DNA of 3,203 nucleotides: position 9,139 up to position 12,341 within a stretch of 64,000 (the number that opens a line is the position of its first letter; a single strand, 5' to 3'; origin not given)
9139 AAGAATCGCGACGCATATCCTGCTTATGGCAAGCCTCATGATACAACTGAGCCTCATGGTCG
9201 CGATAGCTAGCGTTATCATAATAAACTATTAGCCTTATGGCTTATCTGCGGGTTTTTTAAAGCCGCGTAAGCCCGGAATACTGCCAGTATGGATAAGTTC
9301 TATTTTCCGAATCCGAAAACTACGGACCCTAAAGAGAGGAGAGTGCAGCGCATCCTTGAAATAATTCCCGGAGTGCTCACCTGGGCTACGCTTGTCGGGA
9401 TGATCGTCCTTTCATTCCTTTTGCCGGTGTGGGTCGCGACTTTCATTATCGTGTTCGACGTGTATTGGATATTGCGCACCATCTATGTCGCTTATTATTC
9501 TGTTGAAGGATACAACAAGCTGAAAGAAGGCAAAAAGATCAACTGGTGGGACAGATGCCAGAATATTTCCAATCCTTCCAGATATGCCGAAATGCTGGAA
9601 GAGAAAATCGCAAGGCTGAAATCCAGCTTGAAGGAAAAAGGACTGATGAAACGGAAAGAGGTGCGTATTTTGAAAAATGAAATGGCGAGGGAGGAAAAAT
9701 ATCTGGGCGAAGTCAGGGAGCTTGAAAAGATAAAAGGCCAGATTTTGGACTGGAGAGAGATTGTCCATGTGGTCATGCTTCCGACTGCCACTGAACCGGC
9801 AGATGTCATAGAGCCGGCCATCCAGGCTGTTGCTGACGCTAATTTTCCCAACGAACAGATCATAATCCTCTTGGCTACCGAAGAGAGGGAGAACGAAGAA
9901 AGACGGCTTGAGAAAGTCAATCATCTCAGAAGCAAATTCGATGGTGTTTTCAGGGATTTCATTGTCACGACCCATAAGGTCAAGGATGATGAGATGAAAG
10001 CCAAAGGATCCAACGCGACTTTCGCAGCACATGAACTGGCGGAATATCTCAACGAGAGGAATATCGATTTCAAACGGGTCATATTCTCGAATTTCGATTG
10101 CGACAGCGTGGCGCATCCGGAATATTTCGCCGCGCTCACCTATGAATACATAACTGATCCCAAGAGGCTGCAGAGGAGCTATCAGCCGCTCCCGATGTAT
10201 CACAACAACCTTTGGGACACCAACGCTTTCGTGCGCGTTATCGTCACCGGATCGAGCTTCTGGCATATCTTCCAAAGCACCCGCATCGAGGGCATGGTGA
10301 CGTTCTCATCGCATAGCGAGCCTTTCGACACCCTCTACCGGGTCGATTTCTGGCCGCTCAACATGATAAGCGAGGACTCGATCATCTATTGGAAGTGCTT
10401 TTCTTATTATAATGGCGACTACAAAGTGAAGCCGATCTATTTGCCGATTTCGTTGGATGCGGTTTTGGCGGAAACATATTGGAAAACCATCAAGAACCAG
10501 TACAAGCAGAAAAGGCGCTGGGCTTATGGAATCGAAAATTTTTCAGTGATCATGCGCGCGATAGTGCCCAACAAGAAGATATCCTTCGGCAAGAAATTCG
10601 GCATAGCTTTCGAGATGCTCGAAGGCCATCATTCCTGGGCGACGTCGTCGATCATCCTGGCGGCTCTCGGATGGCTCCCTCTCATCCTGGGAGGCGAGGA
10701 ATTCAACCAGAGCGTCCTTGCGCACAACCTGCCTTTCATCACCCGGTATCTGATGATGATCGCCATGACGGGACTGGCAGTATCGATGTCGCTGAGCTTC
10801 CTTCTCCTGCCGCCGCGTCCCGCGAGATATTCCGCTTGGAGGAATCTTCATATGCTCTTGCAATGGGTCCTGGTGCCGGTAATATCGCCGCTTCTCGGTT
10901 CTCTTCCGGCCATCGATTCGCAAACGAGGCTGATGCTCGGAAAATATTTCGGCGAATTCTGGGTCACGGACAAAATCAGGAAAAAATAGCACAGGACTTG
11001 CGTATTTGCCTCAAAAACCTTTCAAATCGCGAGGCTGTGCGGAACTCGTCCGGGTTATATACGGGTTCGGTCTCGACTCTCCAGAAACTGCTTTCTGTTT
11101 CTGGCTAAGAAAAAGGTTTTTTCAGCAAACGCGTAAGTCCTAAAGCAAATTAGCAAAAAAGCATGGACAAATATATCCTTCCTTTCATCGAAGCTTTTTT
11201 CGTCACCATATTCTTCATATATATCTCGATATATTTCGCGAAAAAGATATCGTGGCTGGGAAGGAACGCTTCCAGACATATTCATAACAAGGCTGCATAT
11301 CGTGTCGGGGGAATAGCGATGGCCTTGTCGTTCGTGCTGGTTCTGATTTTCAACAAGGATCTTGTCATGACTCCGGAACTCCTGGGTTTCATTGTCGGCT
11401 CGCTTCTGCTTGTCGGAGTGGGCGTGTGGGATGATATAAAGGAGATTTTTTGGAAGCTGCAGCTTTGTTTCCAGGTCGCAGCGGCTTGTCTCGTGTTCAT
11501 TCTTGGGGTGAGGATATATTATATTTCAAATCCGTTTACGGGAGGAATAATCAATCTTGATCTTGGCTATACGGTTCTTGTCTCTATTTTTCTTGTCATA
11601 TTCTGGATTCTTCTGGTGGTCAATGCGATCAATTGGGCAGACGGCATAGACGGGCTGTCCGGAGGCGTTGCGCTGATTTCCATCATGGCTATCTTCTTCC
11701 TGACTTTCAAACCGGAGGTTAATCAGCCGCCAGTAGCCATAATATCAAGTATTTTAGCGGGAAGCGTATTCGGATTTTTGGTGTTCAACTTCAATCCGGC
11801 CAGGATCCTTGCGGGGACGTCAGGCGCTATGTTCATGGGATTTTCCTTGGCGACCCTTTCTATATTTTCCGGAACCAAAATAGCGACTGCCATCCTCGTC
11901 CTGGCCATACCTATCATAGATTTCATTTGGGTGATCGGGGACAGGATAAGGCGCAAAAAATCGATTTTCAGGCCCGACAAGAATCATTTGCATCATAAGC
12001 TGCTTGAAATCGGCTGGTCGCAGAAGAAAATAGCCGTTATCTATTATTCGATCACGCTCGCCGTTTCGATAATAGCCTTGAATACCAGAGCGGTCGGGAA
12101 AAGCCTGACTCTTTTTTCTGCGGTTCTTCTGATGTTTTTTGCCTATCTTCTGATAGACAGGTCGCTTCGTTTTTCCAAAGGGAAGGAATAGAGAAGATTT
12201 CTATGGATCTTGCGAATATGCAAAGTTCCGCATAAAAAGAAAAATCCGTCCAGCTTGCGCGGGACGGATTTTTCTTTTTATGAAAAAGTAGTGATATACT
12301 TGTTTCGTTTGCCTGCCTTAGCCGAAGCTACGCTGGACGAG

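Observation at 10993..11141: Family-1 ~148-bp palindromic element with co-varying 30-bp arms, three same-orientation copies after stop codons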

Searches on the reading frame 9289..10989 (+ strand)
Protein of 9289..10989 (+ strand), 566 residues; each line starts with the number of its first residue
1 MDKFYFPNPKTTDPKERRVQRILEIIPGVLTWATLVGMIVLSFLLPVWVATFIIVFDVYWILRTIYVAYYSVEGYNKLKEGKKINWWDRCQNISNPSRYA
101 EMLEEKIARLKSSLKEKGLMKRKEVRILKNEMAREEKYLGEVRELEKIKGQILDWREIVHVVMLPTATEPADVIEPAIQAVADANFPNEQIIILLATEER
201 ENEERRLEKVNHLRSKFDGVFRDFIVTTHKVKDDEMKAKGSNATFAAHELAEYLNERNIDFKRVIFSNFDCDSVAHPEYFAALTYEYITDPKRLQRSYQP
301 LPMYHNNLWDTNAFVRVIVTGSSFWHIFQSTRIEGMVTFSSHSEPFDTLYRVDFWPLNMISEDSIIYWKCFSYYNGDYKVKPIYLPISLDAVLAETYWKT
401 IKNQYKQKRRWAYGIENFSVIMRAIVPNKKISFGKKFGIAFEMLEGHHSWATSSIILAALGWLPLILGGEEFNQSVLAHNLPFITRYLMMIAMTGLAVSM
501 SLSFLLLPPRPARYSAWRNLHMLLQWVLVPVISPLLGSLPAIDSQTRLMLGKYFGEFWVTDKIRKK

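Call 17: search_protein_families(library=pfam, proteins=[window:9289-10989:+])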
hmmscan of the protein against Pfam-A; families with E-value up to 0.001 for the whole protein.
window:9289-10989:+ (566 aa): 1 family
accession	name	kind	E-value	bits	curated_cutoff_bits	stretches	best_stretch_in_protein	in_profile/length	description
PF13632.12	Glyco_trans_2_3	-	1.1e-07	32.3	27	1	270-524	6-192/198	Glycosyl transferase family group 2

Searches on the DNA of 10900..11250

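Call 13: search_rna_families(source=window, start=10900, end=11250, threshold=evalue, max_evalue=10, show_alignments=3)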
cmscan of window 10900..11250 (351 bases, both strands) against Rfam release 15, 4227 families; matches with E-value up to 10: 2.
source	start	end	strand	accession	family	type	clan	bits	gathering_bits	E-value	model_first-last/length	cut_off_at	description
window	11090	11162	-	RF00273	SNORD59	Gene; snRNA; snoRNA; CD-box;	CL00065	16.5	45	1.4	1-73/73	no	Small nucleolar RNA SNORD59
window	11184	11250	-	RF02911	Baculoviridae_NAE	Cis-reg;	-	15.1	51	8.1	133-200/200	5'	Baculoviridae Nucleocapsid Assembly essential Element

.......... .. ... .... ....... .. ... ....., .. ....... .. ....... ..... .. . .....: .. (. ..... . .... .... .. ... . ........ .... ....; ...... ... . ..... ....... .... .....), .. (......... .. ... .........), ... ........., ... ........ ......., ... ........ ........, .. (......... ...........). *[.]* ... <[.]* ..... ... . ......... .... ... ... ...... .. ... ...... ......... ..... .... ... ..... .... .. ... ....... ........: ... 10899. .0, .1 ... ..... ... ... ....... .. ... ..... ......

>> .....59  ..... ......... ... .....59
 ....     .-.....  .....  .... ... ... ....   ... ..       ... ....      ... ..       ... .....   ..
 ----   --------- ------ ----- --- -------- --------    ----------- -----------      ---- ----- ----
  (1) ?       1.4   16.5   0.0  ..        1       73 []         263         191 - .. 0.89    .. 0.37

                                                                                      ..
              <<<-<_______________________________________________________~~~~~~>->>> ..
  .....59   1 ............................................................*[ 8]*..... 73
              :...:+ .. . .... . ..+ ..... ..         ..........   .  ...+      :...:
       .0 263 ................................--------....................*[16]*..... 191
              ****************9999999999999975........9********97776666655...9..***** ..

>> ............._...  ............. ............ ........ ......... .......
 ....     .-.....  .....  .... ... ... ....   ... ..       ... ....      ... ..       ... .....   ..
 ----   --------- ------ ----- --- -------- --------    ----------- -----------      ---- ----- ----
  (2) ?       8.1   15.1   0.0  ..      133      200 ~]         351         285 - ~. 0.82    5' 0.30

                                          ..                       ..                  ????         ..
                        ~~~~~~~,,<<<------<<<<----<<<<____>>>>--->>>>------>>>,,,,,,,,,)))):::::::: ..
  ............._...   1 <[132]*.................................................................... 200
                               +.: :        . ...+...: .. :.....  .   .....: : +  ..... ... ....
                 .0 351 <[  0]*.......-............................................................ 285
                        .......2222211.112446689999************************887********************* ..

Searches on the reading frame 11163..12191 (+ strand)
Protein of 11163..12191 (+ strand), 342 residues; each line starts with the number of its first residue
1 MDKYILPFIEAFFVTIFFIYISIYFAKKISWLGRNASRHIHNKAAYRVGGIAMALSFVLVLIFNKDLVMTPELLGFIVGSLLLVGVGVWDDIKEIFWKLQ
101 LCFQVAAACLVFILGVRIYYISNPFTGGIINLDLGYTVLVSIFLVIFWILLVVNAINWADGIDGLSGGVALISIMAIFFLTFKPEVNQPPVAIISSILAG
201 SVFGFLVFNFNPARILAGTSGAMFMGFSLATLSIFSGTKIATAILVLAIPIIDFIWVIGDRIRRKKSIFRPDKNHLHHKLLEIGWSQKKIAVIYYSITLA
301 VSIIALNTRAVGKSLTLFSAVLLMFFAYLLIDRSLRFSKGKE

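Call 17: search_protein_families(library=pfam, proteins=[window:11163-12191:+])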
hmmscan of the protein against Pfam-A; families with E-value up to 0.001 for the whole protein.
window:11163-12191:+ (342 aa): 1 family
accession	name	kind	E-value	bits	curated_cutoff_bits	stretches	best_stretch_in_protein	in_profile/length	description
PF00953.26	Glycos_transf_4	-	3.1e-32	112.2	27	1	74-236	2-159/160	Glycosyl transferase family 4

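Call 76: find_encoding_contigs(protein=window:11163-12191:+, flank=3000, max_places=4)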
Protein window:11163-12191:+ (342 aa): 1 contig read that carries it; 1 place shown.
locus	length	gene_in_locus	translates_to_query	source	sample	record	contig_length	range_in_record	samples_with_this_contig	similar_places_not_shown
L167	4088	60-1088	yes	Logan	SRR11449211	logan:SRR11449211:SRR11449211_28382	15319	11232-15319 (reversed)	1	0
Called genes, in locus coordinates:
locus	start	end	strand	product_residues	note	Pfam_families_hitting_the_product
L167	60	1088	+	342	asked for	PF00953:Glycos_transf_4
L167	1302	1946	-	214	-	-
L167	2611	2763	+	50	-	-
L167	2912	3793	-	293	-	PF17827:PrmC_N, PF03602:Cons_hypoth95 (weak), PF02384:N6_Mtase (weak), PF01209:Ubie_methyltran (weak), PF05175:MTS, PF06325:PrmA, PF13847:Methyltransf_31, PF13649:Methyltransf_25 (weak)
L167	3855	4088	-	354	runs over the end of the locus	PF03462:PCRF, PF00472:RF-1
